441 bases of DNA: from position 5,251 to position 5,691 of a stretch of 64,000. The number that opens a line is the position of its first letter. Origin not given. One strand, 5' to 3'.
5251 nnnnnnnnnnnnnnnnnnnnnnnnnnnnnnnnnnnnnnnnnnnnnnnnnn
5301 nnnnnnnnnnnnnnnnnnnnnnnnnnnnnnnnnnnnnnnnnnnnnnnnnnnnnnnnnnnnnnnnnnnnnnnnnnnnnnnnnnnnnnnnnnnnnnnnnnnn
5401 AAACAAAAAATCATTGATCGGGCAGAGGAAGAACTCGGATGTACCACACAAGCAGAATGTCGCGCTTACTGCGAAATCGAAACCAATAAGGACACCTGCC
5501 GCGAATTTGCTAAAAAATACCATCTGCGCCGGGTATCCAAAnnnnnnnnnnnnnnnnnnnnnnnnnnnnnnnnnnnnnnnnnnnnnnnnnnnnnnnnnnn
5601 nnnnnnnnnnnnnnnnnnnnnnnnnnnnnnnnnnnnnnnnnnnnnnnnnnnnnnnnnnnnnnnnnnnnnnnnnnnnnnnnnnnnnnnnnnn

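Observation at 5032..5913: Secreted protein made of five tandem four-cysteine modules with an acidic tail, a possibly undescribed disulfide or metal-binding repeat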

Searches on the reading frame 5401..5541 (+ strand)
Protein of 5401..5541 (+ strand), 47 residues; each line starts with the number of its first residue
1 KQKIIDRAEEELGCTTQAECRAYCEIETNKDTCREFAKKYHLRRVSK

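Call 13: search_solved_structures(query=A1, max_evalue=10, show_alignments=3)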
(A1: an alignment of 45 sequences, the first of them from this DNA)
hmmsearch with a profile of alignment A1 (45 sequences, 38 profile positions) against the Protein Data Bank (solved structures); distinct sequences matched with E-value up to 10: 5.
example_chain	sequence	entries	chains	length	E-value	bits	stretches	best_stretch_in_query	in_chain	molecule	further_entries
6mrq_I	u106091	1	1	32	0.15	14.6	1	10-29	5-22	inhibitor from Tityus obscurus scorpion venom (TopI1)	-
4dtg_K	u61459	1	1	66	0.22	14.1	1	12-23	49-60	Tissue factor pathway inhibitor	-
9fnm_A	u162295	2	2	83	1.1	11.8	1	15-27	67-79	Isoform 2 of Haptoglobin alpha chain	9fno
1i8n_A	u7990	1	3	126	1.3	11.6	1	11-23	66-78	ANTI-PLATELET PROTEIN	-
1jjr_A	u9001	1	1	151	1.4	11.5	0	26-38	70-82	THYROID AUTOANTIGEN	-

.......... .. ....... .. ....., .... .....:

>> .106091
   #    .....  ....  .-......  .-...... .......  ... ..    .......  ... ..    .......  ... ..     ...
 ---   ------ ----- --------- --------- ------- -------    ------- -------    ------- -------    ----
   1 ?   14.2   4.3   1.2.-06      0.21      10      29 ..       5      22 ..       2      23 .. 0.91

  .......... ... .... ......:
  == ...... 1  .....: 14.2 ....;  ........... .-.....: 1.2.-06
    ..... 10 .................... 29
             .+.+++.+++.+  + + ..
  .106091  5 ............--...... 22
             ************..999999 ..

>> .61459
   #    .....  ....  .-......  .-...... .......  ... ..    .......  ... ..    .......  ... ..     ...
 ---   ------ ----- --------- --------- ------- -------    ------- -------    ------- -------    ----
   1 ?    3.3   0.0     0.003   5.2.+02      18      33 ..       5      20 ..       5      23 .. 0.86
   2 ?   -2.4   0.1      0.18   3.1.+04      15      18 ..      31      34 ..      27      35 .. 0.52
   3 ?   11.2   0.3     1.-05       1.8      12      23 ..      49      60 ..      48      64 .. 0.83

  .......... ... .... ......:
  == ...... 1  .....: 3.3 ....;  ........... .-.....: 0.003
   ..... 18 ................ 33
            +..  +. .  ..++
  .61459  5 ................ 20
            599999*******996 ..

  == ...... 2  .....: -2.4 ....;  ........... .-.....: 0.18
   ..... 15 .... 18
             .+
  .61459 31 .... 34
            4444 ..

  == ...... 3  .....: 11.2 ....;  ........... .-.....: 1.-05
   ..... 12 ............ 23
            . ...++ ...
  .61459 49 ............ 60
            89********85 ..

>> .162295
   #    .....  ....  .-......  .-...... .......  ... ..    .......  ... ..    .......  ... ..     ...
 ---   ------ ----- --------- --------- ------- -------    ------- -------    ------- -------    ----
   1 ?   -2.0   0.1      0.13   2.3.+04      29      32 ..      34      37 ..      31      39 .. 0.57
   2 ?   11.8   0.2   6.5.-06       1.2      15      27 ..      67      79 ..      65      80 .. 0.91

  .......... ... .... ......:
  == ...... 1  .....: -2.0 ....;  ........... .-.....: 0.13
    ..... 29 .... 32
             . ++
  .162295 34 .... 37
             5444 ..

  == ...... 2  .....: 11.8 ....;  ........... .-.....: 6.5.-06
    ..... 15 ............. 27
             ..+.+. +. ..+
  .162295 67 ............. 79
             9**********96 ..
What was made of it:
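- On CS-alpha/beta defensin or scorpion toxin (AtDEF-like PF25052): The PDB profile hit to 6mrq has E=0.15 (call 13).
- Closest known: CS-alpha/beta scorpion toxins, inhibitors and defensins. Same: They share the N-terminal half-pattern C-x5-C-x3-C, with CxxxC on a helix (call 13).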

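Call 22: search_protein_representatives(alignment_id=A1)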
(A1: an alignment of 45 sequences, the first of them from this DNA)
Query: 45 sequences, 38 profile positions. Proteins with E-value up to 0.001 (for the whole library): 1917; up to 1e-10: 1565; up to 1e-30: 1054. The best 150 are listed.
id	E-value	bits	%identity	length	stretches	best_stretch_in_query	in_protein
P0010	5.4e-102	348.9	-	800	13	4-38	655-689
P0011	1.6e-99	341.0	-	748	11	6-35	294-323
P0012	1.7e-98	337.7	-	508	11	1-38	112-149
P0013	4.1e-98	336.5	-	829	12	6-38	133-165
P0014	1.1e-97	335.1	-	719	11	6-37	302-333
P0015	1.1e-93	322.3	-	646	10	1-37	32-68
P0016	9.3e-92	316.1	-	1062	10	2-35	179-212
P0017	1.3e-91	315.7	-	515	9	1-38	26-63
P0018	2.0e-91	315.0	-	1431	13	1-38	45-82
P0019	7.2e-91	313.3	-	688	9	1-38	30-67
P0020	2.7e-90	311.5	-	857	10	2-38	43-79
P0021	7.1e-89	306.9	-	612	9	1-38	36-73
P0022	9.6e-88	303.3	-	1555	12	6-38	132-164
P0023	1.5e-87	302.6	-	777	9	6-38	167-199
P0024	1.9e-87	302.3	-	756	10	1-38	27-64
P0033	6.4e-81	281.4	-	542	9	2-38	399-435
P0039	1.3e-79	277.3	-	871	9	1-38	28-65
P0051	5.0e-77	269.0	-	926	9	1-38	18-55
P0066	8.5e-74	258.7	-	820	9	3-37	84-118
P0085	4.7e-71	249.9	-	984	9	3-38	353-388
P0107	2.1e-68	241.4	-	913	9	3-36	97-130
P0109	4.1e-68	240.5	-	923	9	1-38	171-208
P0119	2.8e-67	237.8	-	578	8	4-38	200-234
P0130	3.0e-66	234.5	-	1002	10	7-38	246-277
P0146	3.9e-65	230.9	-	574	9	2-38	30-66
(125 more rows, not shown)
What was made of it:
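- On Unnamed CPR Cys4 helix-loop-helix module family (defined here): The protein was a seed of the profile that recovers 1,917 representatives (call 22).
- The profile recovers 1,917 family representatives (call 22).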

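Call 24: search_protein_families(library=pfam, proteins=[P0016, P0018, P0022, P0051, P0039, P0085, P0130, P0107, P0109], max_evalue=0.01)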
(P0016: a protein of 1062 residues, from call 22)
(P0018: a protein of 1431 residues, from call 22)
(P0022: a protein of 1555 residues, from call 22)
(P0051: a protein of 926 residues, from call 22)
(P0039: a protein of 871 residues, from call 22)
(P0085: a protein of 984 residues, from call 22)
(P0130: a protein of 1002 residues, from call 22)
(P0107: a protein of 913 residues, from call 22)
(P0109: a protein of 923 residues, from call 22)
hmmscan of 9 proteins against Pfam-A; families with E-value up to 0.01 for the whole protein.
P0016 (1062 aa): 1 family
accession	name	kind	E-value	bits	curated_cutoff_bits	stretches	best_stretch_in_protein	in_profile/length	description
PF13385.13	Laminin_G_3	-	9.5e-25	87.9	27.6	1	841-992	12-150/151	Concanavalin A-like lectin/glucanases superfamily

P0018 (1431 aa): 0 families

P0022 (1555 aa): 0 families

P0051 (926 aa): 0 families

P0039 (871 aa): 0 families

P0085 (984 aa): 4 families
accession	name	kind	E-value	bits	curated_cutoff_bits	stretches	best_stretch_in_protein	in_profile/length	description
PF13385.13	Laminin_G_3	-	1.7e-27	96.9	27.6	1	741-903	1-150/151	Concanavalin A-like lectin/glucanases superfamily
PF02210.31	Laminin_G_2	-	9.6e-06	26.5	22.9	1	799-893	25-123/126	Laminin G domain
PF07953.20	Toxin_R_bind_N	-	2e-05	24.8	23.8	1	734-897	26-190/191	Clostridium neurotoxin, N-terminal receptor binding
PF02973.23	Sialidase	-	0.0014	18.6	26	1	836-905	112-183/189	Sialidase, N-terminal domain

P0130 (1002 aa): 3 families
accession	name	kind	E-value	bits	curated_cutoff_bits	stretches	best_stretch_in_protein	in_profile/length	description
PF13385.13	Laminin_G_3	-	1.5e-27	97.1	27.6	1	777-943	1-151/151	Concanavalin A-like lectin/glucanases superfamily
PF02210.31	Laminin_G_2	-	0.00022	22.1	22.9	1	839-932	26-123/126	Laminin G domain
PF07953.20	Toxin_R_bind_N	-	0.0006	20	23.8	1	770-890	26-148/191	Clostridium neurotoxin, N-terminal receptor binding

P0107 (913 aa): 1 family
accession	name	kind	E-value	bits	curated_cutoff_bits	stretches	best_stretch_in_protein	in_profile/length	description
PF19077.6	Big_13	-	7.5e-08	33.2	27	1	759-841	13-94/102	Bacterial Ig-like domain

P0109 (923 aa): 1 family
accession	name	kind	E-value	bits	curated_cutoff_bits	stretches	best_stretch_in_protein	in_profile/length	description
PF13385.13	Laminin_G_3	-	6.3e-26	91.8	27.6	1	672-825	10-151/151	Concanavalin A-like lectin/glucanases superfamily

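Call 43: predict_structure(alignment_id=A4)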
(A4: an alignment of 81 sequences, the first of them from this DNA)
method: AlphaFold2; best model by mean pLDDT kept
length: 47 residues; sequences in the alignment: 81
mean_pLDDT: 81.6   pTM: 0.53
mean pLDDT of the five models: 81.6, 81.4, 80.5, 80.4, 78.6
residues with pLDDT >= 90: 2; 70-90: 39; 50-70: 3; < 50: 3
segments of 3 or more residues with pLDDT < 50: 45-47
pLDDT, mean of each block of 10 residues (from residue 1): 82 86 88 86 58
secondary structure, 60 per line:
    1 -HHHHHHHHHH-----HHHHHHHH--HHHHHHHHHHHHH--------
elements in order: H2-11 H17-24 H27-39
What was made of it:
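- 5413..5526 (+): Module 3 (aa 128-165), preceded by a linker helix. The single-module AlphaFold model has pLDDT 81.6 with helices at 2-11, 17-24 and 27-39 (call 43).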

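Call 48: find_homologous_proteins(query=A4, max_evalue=0.001)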
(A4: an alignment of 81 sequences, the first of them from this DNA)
Query A4 (81 sequences): 2 candidates shared short words with the query, none scored E <= 0.001.
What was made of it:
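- Tried and rejected: The word-indexed search with the 47-column module alignment found no candidates (call 48).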

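Call 49: fold_search(model_id=the predicted structure, library=pdb)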
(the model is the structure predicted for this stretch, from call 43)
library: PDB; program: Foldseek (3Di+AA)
matches with E <= 10: 2; with E <= 0.001: 0
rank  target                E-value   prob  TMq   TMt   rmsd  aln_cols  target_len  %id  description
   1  9muf_A                7.0e+00  0.08  0.44  0.27   6.8        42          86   21  Cryo-EM structure of the IFI16-PYD filament (released 2025-11-12)
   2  9fmd_J                9.8e+00  0.04  0.38  0.05   6.4        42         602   19  Integrative model of the human post-catalytic spliceosome (P-complex) (released 2024-07-10)
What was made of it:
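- Closest known: Cysteine-stabilised helical hairpins: plant alpha-hairpinins, kappa-hefutoxin. Different: No sequence or Foldseek match was found (calls 13, 49).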

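Call 51: find_homologous_proteins(query=P0017, max_evalue=1e-10)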
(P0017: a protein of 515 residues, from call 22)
Query P0017 (515 aa): 3099 proteins with E <= 1e-10 among 8000 candidates; the best 120 are listed.
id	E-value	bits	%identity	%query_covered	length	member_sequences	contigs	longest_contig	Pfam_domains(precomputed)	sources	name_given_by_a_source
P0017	0.0e+0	1193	100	100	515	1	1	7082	-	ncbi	-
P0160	4.6e-210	717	60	94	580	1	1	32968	-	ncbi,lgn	-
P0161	3.5e-169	582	41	86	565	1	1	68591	-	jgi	jgi:hypothetical protein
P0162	1.0e-162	561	41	82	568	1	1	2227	-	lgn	-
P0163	2.9e-162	559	38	85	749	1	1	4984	-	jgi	jgi:hypothetical protein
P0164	1.9e-157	543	38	86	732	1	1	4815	-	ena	-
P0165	2.4e-153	530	42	74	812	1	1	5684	-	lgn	-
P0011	4.5e-144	499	45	90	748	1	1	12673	-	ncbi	-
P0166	8.0e-144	499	42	86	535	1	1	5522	-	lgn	-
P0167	1.9e-138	481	43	71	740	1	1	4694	-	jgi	jgi:hypothetical protein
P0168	5.6e-138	479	45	78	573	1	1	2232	-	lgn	-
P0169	6.3e-133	463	38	84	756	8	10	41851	-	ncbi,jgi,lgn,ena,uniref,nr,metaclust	ncbi:MAG: hypothetical protein A3G49_00715 [Candidatus Sungbacteria bacterium RIFCSPLOWO2_12_FULL_41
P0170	4.7e-132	460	45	69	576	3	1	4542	-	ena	-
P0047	2.3e-130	454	39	74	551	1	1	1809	-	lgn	-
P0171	7.0e-129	449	39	91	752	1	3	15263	PF07648.21,PF00050.27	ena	-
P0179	1.1e-121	425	43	76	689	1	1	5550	PF07648.21,PF00050.27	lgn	-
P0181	1.3e-120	422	40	78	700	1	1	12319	PF00050.27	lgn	-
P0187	1.7e-117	412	38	78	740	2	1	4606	PF07648.21,PF00050.27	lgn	-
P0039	1.4e-116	409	39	83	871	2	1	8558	-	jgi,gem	-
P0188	1.8e-115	405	40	83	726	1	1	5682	PF07648.21,PF00050.27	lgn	-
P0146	6.9e-115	403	37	94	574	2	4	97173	-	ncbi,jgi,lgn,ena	-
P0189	4.1e-114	400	39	83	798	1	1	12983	PF00050.27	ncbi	-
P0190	9.0e-114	399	38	91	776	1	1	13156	PF21287.4,PF07648.21,PF00050.27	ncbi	-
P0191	2.8e-113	398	40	86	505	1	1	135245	-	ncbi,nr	ncbi:hypothetical protein MYX06_01060 [Patescibacteria group bacterium AH-259-L05]|nr:hypothetical p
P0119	4.4e-113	397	36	83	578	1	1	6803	PF25052.2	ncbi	-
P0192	5.0e-113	397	40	59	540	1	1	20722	PF25052.2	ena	-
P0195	1.0e-112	396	45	73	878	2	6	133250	PF07648.21,PF00050.27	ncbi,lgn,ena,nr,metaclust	ncbi:MAG: hypothetical protein A2939_01365 [Parcubacteria group bacterium RIFCSPLOWO2_01_FULL_48_18]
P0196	1.8e-112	395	42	86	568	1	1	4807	PF25052.2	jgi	jgi:hypothetical protein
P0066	5.0e-112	394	45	73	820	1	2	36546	-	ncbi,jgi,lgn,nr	ncbi:hypothetical protein HQ571_03715 [Candidatus Kuenenbacteria bacterium]|nr:hypothetical protein 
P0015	3.7e-111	391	41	86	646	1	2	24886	PF25052.2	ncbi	-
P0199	4.2e-111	391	41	83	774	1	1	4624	PF07648.21,PF00050.27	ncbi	-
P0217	3.7e-107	378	37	95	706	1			PF07648.21,PF00050.27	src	-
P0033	1.0e-106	376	39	98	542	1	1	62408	PF25052.2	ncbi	-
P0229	1.1e-104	369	42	79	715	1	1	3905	PF07648.21,PF00050.27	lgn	-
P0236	4.5e-103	364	43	73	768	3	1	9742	PF07648.21,PF00050.27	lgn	-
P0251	8.8e-101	356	35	100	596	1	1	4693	PF07648.21,PF00050.27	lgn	-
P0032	1.9e-100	355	37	93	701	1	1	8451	PF07648.21,PF00050.27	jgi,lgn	-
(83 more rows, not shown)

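Call 52: search_protein_families(library=pfam, proteins=[P0171, P0195, P0190, P0119, P0015, P0033], max_evalue=0.1)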
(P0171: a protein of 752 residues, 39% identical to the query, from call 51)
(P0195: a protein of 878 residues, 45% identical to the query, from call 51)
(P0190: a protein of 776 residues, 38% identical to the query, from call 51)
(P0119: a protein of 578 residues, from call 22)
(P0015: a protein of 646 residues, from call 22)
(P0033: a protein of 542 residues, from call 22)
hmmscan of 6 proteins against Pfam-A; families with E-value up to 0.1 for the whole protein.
P0171 (752 aa): 3 families
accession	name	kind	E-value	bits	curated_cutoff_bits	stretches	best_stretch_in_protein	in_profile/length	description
PF00050.26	Kazal_1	-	2.8e-16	59.7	21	2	633-657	7-29/49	Kazal-type serine protease inhibitor domain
PF07648.20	Kazal_2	-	7.1e-13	48.9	22.8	2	634-659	3-32/48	Kazal-type serine protease inhibitor domain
PF21287.3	Kazal_CFAI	-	0.017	16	27.7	1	634-659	4-29/46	Complement factor I, KAZAL domain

P0195 (878 aa): 3 families
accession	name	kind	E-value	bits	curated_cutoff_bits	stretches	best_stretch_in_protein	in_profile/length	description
PF00050.26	Kazal_1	-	9.5e-09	35.6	21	1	770-791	8-29/49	Kazal-type serine protease inhibitor domain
PF07648.20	Kazal_2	-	2.6e-06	27.9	22.8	1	770-794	5-33/48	Kazal-type serine protease inhibitor domain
PF10615.14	DUF2470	-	0.028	15.4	22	0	405-432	8-35/77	Domain of unknown function (DUF2470)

P0190 (776 aa): 6 families
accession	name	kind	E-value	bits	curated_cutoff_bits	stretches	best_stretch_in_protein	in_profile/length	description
PF00050.26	Kazal_1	-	9.4e-26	90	21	3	600-635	8-49/49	Kazal-type serine protease inhibitor domain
PF07648.20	Kazal_2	-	1e-19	70.8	22.8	3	657-692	5-48/48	Kazal-type serine protease inhibitor domain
PF21287.3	Kazal_CFAI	-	9.1e-06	26.4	27.7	3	598-623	4-29/46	Complement factor I, KAZAL domain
PF05119.17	Terminase_4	-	0.061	14.2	24.7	0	36-77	21-63/98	Phage terminase, small subunit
PF20787.2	SPP1_GP23-1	-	0.062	13.7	27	0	212-232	18-38/47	SPP1 phage GP23.1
PF11590.13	DNAPolymera_Pol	-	0.099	13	26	0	430-447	12-29/36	DNA polymerase catalytic subunit Pol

P0119 (578 aa): 1 family
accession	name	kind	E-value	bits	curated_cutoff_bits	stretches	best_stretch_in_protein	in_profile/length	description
PF25052.1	AtDEF-like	-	8.5e-06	26.4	25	0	12-65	9-65/79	Defensin-like family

P0015 (646 aa): 3 families
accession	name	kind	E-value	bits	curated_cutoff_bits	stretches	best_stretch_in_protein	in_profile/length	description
PF25052.1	AtDEF-like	-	1.6e-05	25.5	25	0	3-63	5-68/79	Defensin-like family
PF01934.22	HepT-like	-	0.0013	18.9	23.5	0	260-291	55-85/120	Ribonuclease HepT-like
PF10925.13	DUF2680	-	0.037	14.6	25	0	482-506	28-52/57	Protein of unknown function (DUF2680)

P0033 (542 aa): 3 families
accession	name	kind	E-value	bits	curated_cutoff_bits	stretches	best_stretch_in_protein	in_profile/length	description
PF25052.1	AtDEF-like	-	1.3e-06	29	25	0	8-65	9-67/79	Defensin-like family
PF24313.1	Paratox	-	0.012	15.7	27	0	331-349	10-28/59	Paratox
PF07862.16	Nif11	-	0.017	15.9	23.8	0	370-384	27-41/48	Nif11 domain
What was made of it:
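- At-threshold AtDEF-like hits occur in some members (calls 13, 52).
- Tried and rejected: The AtDEF-like precomputed hits are at threshold, cover the signal peptide plus module 1, and have no individual stretch passing (call 52).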

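Call 54: find_encoding_contigs(protein=P0169, flank=3000, max_places=1)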
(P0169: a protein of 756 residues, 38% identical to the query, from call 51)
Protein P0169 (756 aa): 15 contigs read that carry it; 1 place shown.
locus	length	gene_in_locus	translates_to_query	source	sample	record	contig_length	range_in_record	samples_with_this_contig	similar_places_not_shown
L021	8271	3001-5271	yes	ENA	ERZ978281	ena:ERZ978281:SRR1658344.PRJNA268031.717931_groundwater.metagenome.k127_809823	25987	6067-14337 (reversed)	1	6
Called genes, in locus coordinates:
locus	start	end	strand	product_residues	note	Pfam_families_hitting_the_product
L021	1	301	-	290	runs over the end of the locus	PF04187:Cofac_haem_bdg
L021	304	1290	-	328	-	PF05992:SbmA_BacA, PF06472:ABC_membrane_2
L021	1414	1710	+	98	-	-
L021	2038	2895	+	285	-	PF14257:DUF4349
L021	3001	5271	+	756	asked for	-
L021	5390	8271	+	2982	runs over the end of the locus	?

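Call 55: find_encoding_contigs(protein=P0191, flank=3000, max_places=1)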
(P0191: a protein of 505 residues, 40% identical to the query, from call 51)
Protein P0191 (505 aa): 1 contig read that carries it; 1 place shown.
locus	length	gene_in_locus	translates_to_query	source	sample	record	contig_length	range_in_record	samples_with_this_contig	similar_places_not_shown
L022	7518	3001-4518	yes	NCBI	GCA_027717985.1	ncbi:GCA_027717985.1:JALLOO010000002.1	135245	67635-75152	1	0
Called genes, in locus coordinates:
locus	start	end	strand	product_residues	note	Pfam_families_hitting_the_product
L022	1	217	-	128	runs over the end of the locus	PF00213:OSCP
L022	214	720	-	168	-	PF00430:ATP-synt_B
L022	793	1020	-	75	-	PF00137:ATP-synt_C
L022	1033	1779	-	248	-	PF00119:ATP-synt_A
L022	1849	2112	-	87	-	PF09527:ATPase_gene1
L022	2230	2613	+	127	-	-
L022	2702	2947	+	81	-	-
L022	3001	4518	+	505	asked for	-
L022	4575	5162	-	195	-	-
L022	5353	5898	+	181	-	PF04116:FA_hydroxylase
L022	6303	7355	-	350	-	PF00437:T2SSE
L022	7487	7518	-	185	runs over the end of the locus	PF08207:EFP_N, PF01132:EFP, PF09285:Elong-fact-P_C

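Call 56: find_encoding_contigs(protein=P0195, flank=3000, max_places=1)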
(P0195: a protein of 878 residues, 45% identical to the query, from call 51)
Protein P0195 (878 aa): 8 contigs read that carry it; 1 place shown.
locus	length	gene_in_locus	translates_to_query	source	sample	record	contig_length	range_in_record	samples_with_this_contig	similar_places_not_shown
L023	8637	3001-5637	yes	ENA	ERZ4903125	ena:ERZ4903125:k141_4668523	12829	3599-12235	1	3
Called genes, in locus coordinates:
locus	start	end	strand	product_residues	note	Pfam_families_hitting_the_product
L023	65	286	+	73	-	-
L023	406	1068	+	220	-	PF01386:Ribosomal_L25p, PF14693:Ribosomal_TL5_C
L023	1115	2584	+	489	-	PF13406:SLT_2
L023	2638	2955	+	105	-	-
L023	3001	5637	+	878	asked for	PF00050:Kazal_1, PF07648:Kazal_2 (weak)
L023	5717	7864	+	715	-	PF00437:T2SSE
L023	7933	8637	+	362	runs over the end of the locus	PF00482:T2SSF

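Call 57: find_encoding_contigs(protein=P0066, flank=3000, max_places=1)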
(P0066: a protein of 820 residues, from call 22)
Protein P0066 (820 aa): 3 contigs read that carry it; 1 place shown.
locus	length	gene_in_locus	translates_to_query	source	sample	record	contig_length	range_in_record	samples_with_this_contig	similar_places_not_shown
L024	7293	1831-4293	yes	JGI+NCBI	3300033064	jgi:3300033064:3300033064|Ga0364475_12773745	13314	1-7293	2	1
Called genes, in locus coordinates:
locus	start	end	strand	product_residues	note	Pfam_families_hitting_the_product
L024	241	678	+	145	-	PF00072:Response_reg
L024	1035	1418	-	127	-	-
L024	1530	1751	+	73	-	-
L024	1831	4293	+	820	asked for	-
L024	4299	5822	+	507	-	-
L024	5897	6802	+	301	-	PF00892:EamA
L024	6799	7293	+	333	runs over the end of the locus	PF02449:Glyco_hydro_42 (faint)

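Call 58: find_encoding_contigs(protein=P0146, flank=3000, max_places=1)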
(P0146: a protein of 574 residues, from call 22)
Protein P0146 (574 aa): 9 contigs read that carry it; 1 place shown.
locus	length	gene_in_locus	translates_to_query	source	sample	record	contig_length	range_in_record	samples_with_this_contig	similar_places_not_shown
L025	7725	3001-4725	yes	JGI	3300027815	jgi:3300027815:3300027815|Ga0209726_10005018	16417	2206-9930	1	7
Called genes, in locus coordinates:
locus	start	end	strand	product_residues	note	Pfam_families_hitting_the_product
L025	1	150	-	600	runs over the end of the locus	PF00117:GATase, PF07722:Peptidase_C26, PF02540:NAD_synthase (faint), PF00764:Arginosuc_synth (faint), PF06508:QueC (faint), PF00958:GMP_synt_C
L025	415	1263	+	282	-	-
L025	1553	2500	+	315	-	PF02661:Fic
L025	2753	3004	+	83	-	-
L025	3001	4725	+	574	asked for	-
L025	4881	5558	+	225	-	-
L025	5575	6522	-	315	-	PF14716:HHH_8, PF14520:HHH_5, PF14791:DNA_pol_B_thumb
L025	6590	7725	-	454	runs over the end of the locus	PF01071:GARS_A, PF02843:GARS_C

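Call 67: search_protein_families(library=ncbifam, proteins=[L021:1414-1707:+, L023:2638-2952:+, L024:1530-1748:+, P0017, P0195], max_evalue=1)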
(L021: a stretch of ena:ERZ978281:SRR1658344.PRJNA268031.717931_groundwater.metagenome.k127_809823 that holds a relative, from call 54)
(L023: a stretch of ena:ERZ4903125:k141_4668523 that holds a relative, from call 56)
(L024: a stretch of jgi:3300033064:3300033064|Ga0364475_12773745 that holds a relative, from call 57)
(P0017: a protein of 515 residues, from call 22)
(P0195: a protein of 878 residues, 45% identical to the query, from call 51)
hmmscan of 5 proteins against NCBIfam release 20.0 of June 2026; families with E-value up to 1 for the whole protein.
L021:1414-1707:+ (98 aa): 4 families
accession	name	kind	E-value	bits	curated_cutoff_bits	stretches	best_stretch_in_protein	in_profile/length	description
TIGR04090.1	exp_by_SipW_IV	subfamily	0.003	17.3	60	1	8-44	1-37/241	BsaA family SipW-dependent biofilm matrix protein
NF004285.1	PRK05696.1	equivalog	0.015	15.1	179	1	8-51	17-63/171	flagellar basal body-associated protein FliL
TIGR04409.1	LptC_YrbK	equivalog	0.02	14.4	38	1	13-53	2-44/180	LPS export ABC transporter periplasmic protein LptC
NF005435.1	PRK07021.1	equivalog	0.043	13.7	131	1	9-48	7-48/157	flagellar basal body-associated protein FliL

L023:2638-2952:+ (105 aa): 4 families
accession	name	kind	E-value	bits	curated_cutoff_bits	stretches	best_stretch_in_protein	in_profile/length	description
NF004270.2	PRK05687.2-1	equivalog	1.8e-05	24.5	180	1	34-77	54-99/223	flagellar assembly protein FliH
NF009925.1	PRK13386.1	equivalog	3.7e-05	23.1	192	1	34-84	50-100/228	flagellar assembly protein FliH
NF004267.1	PRK05687.1-3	equivalog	0.0004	19.6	293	1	26-72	79-125/266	flagellar assembly protein FliH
NF004266.1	PRK05687.1-1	equivalog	0.00056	19.5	260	1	35-72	58-95/230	flagellar assembly protein FliH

L024:1530-1748:+ (73 aa): 0 families

P0017 (515 aa): 1 family
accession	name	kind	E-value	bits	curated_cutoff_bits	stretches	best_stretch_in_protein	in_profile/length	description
NF047751.1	HepT_toxin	equivalog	0.048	13.5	60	0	141-174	57-90/120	type VII toxin-antitoxin system HepT family RNase toxin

P0195 (878 aa): 1 family
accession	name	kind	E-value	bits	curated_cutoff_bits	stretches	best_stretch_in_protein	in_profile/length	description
NF045593.1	bilirub_TF_BilQ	equivalog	0.08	12.7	125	0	186-231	43-88/135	bilirubin utilization transcriptional regulator BilQ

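Call 71: fold_search(model_id=the predicted structure, library=viral)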
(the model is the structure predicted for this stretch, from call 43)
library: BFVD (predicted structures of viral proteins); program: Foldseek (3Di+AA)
matches with E <= 10: 10; with E <= 0.001: 0
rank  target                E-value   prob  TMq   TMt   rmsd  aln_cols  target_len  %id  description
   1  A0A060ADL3            2.9e+00  0.05  0.27  0.14   7.9        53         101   21  (no name in the UniProt tables at hand)
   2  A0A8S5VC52            5.7e+00  0.10  0.40  0.12   4.4        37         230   14  Lecithin retinol acyltransferase [Siphoviridae sp. ctKsH2]
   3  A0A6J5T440            7.0e+00  0.05  0.40  0.29   7.8        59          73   19  Phage late-transcription coactivator [uncultured Caudovirales phage]
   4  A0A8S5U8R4            7.5e+00  0.06  0.41  0.39   8.0        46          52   20  Glycosylhydrolase [Siphoviridae sp. ctnMR5]
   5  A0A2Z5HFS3            7.5e+00  0.03  0.27  0.21   7.5        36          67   22  (no name in the UniProt tables at hand)
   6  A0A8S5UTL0            8.0e+00  0.05  0.38  0.18   4.0        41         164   22  Uncharacterized protein [Myoviridae sp. ctYA416]
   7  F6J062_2              8.0e+00  0.04  0.35  0.03   9.6        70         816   11  (no name in the UniProt tables at hand)
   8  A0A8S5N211            8.6e+00  0.13  0.57  0.43   2.8        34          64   15  DNA-packaging protein small subunit [Podoviridae sp. cttxo15]
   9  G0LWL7                8.6e+00  0.07  0.48  0.41   5.0        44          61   11  Uncharacterized protein [Campylobacter phage CP81]
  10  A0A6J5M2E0            9.8e+00  0.01  0.25  0.13  10.6        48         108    8  Uncharacterized protein [uncultured Caudovirales phage]
